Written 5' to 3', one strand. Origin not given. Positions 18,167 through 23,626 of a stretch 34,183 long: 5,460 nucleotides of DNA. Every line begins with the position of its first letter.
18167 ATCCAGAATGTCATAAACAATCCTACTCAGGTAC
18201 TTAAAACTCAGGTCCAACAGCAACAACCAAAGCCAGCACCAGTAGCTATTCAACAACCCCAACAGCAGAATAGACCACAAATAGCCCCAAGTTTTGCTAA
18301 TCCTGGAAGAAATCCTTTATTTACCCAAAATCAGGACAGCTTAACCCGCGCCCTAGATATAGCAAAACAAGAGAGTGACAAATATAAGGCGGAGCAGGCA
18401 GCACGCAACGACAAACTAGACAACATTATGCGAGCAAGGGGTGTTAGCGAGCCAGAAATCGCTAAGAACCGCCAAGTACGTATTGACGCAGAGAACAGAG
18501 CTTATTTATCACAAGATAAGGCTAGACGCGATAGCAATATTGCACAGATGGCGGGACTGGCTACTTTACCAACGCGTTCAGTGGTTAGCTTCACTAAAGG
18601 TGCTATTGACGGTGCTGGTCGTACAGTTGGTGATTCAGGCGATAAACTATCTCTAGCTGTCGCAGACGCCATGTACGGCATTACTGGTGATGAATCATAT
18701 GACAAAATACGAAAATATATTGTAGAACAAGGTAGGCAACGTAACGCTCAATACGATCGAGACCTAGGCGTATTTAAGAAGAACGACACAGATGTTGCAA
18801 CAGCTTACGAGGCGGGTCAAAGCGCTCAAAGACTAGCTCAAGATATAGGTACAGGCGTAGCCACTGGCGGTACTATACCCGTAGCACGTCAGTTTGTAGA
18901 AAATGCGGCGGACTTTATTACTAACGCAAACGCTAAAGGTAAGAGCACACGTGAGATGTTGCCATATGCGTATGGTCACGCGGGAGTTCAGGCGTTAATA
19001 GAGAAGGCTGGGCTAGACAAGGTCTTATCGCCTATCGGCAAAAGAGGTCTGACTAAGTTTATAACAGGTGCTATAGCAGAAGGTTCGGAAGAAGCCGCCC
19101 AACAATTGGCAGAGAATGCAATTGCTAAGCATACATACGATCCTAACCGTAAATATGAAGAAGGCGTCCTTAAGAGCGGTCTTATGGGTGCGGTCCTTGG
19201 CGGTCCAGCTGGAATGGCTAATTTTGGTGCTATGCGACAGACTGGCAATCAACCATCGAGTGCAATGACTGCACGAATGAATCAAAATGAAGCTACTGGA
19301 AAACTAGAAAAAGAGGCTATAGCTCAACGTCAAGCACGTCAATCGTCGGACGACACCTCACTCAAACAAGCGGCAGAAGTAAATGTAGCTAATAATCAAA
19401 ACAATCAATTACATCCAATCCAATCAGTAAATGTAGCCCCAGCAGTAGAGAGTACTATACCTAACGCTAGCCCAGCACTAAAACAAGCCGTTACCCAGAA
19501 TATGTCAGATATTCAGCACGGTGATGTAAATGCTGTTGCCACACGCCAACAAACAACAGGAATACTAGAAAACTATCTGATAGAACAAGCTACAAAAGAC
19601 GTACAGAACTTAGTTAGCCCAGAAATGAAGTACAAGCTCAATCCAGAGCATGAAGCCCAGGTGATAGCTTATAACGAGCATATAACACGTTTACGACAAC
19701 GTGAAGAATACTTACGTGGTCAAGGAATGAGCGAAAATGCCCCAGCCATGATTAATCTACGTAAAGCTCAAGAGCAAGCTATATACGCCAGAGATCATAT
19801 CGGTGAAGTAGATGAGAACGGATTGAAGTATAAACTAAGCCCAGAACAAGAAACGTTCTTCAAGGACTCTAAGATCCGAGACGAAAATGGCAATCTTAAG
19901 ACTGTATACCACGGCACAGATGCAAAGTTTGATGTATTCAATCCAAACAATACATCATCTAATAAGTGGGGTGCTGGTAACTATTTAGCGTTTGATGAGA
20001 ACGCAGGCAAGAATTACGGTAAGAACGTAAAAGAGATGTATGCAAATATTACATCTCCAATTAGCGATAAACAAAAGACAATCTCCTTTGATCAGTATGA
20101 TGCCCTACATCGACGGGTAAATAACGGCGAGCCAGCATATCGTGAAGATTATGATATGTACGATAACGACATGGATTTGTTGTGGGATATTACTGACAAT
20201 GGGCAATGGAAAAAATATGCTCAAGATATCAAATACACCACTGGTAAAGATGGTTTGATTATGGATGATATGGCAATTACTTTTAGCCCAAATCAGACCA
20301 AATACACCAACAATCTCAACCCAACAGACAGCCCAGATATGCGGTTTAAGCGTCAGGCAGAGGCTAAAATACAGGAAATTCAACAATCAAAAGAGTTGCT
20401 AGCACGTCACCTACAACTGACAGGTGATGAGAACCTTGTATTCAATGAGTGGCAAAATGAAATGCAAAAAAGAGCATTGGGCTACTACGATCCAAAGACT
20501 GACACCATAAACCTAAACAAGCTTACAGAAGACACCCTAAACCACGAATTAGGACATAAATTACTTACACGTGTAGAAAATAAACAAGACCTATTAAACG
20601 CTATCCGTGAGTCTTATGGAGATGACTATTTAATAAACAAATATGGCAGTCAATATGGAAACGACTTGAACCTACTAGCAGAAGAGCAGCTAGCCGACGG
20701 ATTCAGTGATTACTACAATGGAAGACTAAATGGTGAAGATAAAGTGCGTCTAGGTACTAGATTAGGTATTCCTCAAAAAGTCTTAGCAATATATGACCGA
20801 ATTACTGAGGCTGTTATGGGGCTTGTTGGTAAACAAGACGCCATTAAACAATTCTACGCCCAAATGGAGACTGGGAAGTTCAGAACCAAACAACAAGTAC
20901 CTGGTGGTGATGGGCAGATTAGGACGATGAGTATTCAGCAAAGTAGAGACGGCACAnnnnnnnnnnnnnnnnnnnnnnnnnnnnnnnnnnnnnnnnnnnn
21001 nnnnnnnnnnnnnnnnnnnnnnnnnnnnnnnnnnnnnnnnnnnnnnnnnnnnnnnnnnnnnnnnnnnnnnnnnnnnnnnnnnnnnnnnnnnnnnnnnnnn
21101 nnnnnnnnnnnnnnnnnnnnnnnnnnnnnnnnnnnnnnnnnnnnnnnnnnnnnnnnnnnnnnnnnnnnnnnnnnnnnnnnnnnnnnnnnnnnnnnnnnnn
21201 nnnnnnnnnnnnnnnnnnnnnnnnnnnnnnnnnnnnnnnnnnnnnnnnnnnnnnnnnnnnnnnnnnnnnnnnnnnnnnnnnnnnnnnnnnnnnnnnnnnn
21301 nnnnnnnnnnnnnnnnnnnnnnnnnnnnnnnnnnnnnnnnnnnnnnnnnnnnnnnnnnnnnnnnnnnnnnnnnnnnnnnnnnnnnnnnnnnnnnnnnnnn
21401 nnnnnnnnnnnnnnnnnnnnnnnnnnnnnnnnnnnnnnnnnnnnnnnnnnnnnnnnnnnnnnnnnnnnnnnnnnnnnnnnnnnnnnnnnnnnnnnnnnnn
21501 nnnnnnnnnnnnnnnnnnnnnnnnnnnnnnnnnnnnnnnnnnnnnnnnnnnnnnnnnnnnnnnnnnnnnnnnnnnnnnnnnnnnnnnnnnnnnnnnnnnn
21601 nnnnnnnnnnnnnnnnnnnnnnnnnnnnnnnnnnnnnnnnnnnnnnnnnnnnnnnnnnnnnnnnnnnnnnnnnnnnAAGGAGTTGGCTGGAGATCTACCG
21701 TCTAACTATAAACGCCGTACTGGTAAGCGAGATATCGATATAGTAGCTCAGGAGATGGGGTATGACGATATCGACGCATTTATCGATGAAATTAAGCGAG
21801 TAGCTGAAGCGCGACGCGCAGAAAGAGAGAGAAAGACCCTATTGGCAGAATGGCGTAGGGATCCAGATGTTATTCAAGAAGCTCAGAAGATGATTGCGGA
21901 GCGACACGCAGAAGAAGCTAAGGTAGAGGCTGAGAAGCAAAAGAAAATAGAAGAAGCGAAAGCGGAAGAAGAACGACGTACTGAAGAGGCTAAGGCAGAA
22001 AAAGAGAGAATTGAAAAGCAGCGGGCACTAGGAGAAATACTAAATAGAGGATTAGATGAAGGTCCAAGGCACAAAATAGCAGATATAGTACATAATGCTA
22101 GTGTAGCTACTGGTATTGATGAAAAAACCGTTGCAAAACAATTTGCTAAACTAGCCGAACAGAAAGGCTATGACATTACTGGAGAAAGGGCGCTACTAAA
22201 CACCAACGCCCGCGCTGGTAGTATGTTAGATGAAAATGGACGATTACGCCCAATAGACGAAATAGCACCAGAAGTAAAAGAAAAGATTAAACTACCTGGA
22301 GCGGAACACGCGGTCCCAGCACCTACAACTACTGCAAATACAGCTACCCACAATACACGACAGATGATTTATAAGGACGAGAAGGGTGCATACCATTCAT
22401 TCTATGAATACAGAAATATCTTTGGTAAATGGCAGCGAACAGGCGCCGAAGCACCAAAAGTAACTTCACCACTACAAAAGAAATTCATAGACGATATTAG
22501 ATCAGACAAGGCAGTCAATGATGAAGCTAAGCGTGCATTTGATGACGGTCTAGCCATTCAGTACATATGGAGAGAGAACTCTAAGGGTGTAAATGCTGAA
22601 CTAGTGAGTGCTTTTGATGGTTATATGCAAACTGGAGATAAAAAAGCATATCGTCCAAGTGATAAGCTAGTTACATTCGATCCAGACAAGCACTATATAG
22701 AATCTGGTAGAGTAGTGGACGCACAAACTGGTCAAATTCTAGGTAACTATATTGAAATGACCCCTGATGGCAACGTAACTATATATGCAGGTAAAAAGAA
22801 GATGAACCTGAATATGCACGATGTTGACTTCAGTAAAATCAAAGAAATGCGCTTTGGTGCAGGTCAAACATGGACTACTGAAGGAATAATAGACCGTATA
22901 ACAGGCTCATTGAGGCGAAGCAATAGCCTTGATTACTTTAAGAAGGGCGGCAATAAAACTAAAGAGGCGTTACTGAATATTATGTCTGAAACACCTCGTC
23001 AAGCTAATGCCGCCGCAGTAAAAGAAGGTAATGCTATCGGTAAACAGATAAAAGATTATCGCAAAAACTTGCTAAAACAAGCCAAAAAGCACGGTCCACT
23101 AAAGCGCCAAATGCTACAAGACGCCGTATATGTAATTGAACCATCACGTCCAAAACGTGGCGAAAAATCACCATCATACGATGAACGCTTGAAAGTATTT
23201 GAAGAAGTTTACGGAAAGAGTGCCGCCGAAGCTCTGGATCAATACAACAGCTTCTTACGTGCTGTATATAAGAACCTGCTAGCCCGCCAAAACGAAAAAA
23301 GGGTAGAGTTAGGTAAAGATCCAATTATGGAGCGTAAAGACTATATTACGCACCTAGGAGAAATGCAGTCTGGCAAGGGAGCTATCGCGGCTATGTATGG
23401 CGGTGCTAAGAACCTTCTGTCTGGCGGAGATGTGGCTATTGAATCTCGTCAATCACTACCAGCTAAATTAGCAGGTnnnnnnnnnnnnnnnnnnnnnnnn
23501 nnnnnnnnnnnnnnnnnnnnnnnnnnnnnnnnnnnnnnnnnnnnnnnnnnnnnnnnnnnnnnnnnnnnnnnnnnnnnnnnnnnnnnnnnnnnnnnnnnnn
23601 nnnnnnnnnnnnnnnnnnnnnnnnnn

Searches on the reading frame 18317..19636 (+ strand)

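Call 18: search_protein_families(library=pfam, proteins=[window:18317-19636:+], max_evalue=10)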
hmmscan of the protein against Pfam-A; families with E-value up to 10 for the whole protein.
window:18317-19636:+ (440 aa): 1 family
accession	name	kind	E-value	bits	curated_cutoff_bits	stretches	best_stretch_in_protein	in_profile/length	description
PF22188.2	Phage_spike_P1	-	0.076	13.3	27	1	94-163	46-110/152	Phage PM2 spike protein P1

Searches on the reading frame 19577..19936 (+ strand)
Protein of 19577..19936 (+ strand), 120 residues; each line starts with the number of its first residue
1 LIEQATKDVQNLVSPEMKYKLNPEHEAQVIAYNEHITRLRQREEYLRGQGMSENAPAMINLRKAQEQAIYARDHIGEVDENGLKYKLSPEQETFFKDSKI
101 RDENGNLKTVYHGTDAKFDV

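Call 18: search_protein_families(library=pfam, proteins=[window:19577-19936:+], max_evalue=10)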
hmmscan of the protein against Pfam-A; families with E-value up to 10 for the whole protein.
window:19577-19936:+ (120 aa): 2 families
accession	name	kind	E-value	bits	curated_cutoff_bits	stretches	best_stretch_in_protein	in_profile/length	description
PF18760.7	ART-PolyVal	-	0.016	16.4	31.2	1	102-119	1-18/140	ADP-Ribosyltransferase in polyvalent proteins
PF17510.7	GP44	-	0.14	12.9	27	1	65-93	27-55/108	Gene product 44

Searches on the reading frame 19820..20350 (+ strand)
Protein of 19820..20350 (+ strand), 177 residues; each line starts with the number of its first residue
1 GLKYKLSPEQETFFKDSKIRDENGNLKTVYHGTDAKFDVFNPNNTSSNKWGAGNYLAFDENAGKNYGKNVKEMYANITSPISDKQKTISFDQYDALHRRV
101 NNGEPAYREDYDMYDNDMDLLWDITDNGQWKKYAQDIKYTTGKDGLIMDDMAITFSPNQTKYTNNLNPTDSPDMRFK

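Call 64: search_solved_structures(query=window:19820-20350:+, max_evalue=10, show_alignments=3)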
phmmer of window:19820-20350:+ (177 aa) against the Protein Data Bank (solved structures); distinct sequences matched with E-value up to 10: 2.
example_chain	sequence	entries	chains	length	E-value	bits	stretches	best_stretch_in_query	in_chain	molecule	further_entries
9v2v_K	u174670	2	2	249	0.026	18.2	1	104-167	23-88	Histone deacetylase complex subunit CTI6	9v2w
4v00_A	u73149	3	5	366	0.084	16.5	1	22-58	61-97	MONOTREME LACTATING PROTEIN | Monotreme lactation protein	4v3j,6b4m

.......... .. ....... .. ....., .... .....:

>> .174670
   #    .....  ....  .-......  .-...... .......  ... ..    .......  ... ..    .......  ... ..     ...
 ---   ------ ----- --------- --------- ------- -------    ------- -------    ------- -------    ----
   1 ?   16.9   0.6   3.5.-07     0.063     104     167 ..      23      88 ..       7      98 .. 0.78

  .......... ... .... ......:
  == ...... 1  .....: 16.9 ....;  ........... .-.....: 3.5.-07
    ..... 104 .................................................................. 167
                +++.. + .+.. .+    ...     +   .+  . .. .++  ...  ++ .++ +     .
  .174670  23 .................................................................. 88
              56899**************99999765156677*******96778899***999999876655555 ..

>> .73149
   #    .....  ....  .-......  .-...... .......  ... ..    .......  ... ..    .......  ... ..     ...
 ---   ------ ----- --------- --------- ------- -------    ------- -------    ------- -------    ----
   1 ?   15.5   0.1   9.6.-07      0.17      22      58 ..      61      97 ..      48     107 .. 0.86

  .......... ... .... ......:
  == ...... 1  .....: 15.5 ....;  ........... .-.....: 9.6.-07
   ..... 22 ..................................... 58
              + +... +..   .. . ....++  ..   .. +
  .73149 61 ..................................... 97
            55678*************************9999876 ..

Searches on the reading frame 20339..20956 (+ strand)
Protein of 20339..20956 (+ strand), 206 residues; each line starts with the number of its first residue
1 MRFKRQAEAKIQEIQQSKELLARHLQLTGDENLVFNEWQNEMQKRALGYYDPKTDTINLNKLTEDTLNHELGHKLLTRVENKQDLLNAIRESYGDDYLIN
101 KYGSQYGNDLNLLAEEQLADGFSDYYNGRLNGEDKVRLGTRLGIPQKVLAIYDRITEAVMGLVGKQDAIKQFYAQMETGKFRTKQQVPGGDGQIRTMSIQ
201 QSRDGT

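Call 50: search_solved_structures(query=A4, max_evalue=10, show_alignments=2)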
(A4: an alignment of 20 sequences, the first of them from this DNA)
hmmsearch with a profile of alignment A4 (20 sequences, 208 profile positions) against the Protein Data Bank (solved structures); distinct sequences matched with E-value up to 10: 7.
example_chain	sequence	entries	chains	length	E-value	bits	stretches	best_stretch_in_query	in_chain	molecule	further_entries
5xzt_A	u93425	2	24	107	0.085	16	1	72-130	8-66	Hydroxynitrile lyase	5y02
11fw_A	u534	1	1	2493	0.095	15.9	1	36-166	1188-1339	Virion DNA-directed RNA polymerase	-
5xzq_A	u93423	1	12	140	0.12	15.5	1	72-129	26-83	Hydroxynitrile lyase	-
11go_A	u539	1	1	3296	0.13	15.4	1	36-166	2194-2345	Virion DNA-directed RNA polymerase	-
11gp_A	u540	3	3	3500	0.15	15.2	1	36-166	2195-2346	Virion DNA-directed RNA polymerase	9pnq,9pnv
9pnr_A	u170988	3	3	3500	0.15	15.2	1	36-166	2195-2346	Virion DNA-directed RNA polymerase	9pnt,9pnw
2c20_A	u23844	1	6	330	1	12.5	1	90-157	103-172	UDP-GLUCOSE 4-EPIMERASE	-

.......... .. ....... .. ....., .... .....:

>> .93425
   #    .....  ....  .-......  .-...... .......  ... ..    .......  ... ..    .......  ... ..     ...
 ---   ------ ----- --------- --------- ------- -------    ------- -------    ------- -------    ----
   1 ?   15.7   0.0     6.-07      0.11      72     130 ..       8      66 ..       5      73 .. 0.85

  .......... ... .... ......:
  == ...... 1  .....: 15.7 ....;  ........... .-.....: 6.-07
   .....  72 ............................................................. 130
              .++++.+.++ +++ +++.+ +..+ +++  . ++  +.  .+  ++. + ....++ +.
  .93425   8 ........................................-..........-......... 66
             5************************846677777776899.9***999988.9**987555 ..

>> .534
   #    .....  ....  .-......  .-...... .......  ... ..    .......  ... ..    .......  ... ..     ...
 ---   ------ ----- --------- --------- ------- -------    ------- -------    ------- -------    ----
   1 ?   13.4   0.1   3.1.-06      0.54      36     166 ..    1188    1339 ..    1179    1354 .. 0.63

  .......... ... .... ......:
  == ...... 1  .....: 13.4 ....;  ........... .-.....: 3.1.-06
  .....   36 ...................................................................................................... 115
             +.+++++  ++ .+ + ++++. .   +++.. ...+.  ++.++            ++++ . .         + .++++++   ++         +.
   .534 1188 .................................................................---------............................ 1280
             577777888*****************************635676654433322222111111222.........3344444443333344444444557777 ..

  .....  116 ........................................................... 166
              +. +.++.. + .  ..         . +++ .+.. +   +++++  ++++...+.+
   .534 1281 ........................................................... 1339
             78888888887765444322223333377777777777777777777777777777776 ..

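Call 51: search_protein_families(library=pfam, alignment_id=A4, max_evalue=1)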
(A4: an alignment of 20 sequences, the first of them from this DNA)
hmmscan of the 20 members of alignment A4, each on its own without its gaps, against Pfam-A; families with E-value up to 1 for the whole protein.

A. member 1, seq(206 aa): 1 family
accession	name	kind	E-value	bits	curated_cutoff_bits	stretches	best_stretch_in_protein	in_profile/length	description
PF12103.14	Lipl32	-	0.1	12.7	25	1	28-146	58-176/179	Surface lipoprotein of Spirochaetales order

B. families by the number of members that match (of 20 scanned): 19 families
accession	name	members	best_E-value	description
PF15887.11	Peptidase_Mx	2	0.0078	Putative zinc-binding metallo-peptidase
PF10163.14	EnY2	2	0.025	Transcription factor e(y)2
PF20573.4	DUF6782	2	0.037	Putative metallopeptidase family (DUF6782)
PF21044.3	CIP2A_N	2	0.042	CIP2A, N-terminal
PF07739.18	TipAS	1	0.054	TipAS antibiotic-recognition domain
PF22644.2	BsNagA_N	1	0.07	BsNagA composite domain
PF16809.10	NleF_casp_inhib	1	0.071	NleF caspase inhibitor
PF02370.21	M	1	0.072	M protein repeat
PF12103.14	Lipl32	1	0.1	Surface lipoprotein of Spirochaetales order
PF20018.4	VMAP-M14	1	0.1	vWA-MoxR associated protein middle region (VMAP-M) 14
PF05856.17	ARPC4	1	0.11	ARP2/3 complex 20 kDa subunit (ARPC4)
PF18555.7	MobL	1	0.14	MobL relaxases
PF22667.2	Lon_lid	1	0.14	Lon protease AAA+ ATPase lid domain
PF22329.2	Nro1_C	1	0.16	Negative regulator of ofd1, C-terminal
PF07219.19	HemY_N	1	0.17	HemY protein N-terminus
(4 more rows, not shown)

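Call 58: predict_structure(alignment_id=A4)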
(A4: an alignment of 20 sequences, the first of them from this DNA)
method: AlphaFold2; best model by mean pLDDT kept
length: 206 residues; sequences in the alignment: 20
mean_pLDDT: 69.0   pTM: 0.62
mean pLDDT of the five models: 69.0, 63.9, 62.5, 60.1, 59.8
residues with pLDDT >= 90: 65; 70-90: 38; 50-70: 52; < 50: 51
segments of 3 or more residues with pLDDT < 50: 31-39, 166-171, 179-206
pLDDT, mean of each block of 10 residues (from residue 1): 52 56 55 45 59 69 75 81 94 97 93 95 92 93 94 84 53 49 37 27 34
secondary structure, 60 per line:
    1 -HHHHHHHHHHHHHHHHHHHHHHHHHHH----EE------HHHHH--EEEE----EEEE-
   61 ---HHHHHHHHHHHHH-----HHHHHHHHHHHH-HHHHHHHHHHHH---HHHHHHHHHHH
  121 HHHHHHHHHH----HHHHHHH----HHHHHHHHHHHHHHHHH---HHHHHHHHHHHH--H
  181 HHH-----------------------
elements in order: H2-28 H41-45 E48-51 E56-59 H64-76 H82-93 H95-106 H110-130 H135-141 H146-162 H166-177 H180-183

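Call 62: fold_search(model_id=the predicted structure, library=pdb)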
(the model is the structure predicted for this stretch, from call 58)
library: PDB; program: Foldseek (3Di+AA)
matches with E <= 10: 137; with E <= 0.001: 0
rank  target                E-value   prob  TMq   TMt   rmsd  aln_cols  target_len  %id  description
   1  6cz6_A                6.7e-01  0.35  0.23  0.16   9.2       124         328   14  Mycobacterium tuberculosis transcriptional regulator (released 2019-04-17)
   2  6yxq_A                1.5e+00  0.10  0.19  0.20  17.6       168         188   11  Crystal structure of a DNA repair complex ASCC3-ASCC2 (released 2020-09-30)
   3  5f3p_A                1.7e+00  0.08  0.14  0.14  15.5       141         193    7  Crystal structure of a noncanonical Dicer protein from Entamoeba histolytica (released 2017-02-08)
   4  9ca6_A                2.0e+00  0.16  0.20  0.18  10.3       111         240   14  Rns Pocket Mutant - I14F/I17F (released 2025-06-25)
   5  5f3o_B                2.0e+00  0.08  0.16  0.17  14.6       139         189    6  Crystal structure of EhRNaseIII229 from Entamoeba histolytica complexed with Mn2+ (released 2016-12-28)
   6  5ltk                  2.1e+00  0.20  0.21  0.08   7.8       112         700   12  Crystal structure of the Prp43-ADP-BeF3 complex (in hexagonal space group) (released 2017-01-25)
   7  3n3w_B                2.1e+00  0.08  0.18  0.21  15.7       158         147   13  2.2 Angstrom Resolution Crystal Structure of Nuclease Domain of Ribonuclase III (rnc) from Campylobacter jejuni (released 2010-06-02)
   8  4z3o_B                2.3e+00  0.08  0.14  0.06  13.8       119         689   17  Quinolone(Moxifloxacin)-DNA cleavage complex of topoisomerase IV from S. pneumoniae (released 2016-09-14)
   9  4xtk_C                2.3e+00  0.04  0.15  0.12  18.5       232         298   15  Structure of TM1797, a CAS1 protein from Thermotoga maritima (released 2015-02-11)
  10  8b4o_A                2.3e+00  0.03  0.11  0.06  20.3       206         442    9  Cryo-EM structure of cytochrome bd oxidase from C. glutamicum (released 2022-12-28)
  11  4arf_A                2.8e+00  0.08  0.24  0.16  16.0       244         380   16  CRYSTAL STRUCTURE OF THE PEPTIDASE DOMAIN OF COLLAGENASE H FROM CLOSTRIDIUM HISTOLYTICUM IN COMPLEX WITH THE PEPTIDIC  (released 2013-06-05)
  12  4zwt_E                2.8e+00  0.04  0.13  0.19  18.9       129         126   20  Crystal Structure of the Bacteriophage T4 recombination mediator protein UvsY, Lattice Type IV (released 2016-03-02)
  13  2p6u                  2.9e+00  0.08  0.17  0.08  12.7       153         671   16  Apo structure of the Hel308 superfamily 2 helicase (released 2007-06-12)
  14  6yxx_BD               2.9e+00  0.08  0.24  0.14  14.6       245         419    8  State A of the Trypanosoma brucei mitoribosomal large subunit assembly intermediate (released 2020-10-14)
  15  5f3o_A                2.9e+00  0.04  0.14  0.15  16.2       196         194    9  Crystal structure of EhRNaseIII229 from Entamoeba histolytica complexed with Mn2+ (released 2016-12-28)
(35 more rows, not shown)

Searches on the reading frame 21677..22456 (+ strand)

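Call 18: search_protein_families(library=pfam, proteins=[window:21677-22456:+], max_evalue=10)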
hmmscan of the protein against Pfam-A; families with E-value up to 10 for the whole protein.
window:21677-22456:+ (260 aa): 9 families
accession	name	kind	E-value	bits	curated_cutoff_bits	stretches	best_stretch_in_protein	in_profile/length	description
PF08729.15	HUN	-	0.1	13.1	26.9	1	17-38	4-25/52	HPC2 and ubinuclein domain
PF07862.16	Nif11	-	0.11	13.2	23.8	1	137-170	13-46/48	Nif11 domain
PF05262.16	Borrelia_P83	-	0.16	10.8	33.6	1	40-121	180-333/489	Borrelia P83/100 protein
PF20311.3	DUF6607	-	0.49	10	27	1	14-113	194-290/296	Family of unknown function (DUF6607)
PF06644.16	ATP11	-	0.55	10.5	22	1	21-123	11-97/271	ATP11 protein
PF20881.2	G1_gp67_C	-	1.7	9.6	27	0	26-52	26-52/100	Phage G1 gp67, C-terminal domain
PF05452.16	Clavanin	-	2.7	8.7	21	0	102-164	20-71/80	Clavanin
PF14362.11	DUF4407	-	2.8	7.6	31.3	1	32-116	153-236/297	Domain of unknown function (DUF4407)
PF01496.24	V_ATPase_I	-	3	6.1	30.7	1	32-115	78-159/815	V-type ATPase 116kDa subunit family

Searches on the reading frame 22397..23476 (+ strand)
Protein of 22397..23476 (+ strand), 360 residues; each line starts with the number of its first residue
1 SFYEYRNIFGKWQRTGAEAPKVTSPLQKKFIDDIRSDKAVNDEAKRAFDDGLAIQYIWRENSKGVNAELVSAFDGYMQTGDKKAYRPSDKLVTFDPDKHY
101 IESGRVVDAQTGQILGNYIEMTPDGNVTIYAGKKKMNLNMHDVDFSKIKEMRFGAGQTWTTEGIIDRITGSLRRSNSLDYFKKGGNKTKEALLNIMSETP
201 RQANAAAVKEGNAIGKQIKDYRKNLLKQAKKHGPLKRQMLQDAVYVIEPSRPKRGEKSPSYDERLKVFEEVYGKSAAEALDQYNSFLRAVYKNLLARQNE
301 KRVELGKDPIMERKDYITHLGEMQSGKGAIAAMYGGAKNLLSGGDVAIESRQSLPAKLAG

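Call 18: search_protein_families(library=pfam, proteins=[window:22397-23476:+], max_evalue=10)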
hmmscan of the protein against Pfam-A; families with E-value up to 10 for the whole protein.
window:22397-23476:+ (360 aa): 1 family
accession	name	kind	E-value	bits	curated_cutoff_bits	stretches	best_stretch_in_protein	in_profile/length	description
PF02601.20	Exonuc_VII_L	-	0.074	13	35.9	1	198-313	129-240/315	Exonuclease VII, large subunit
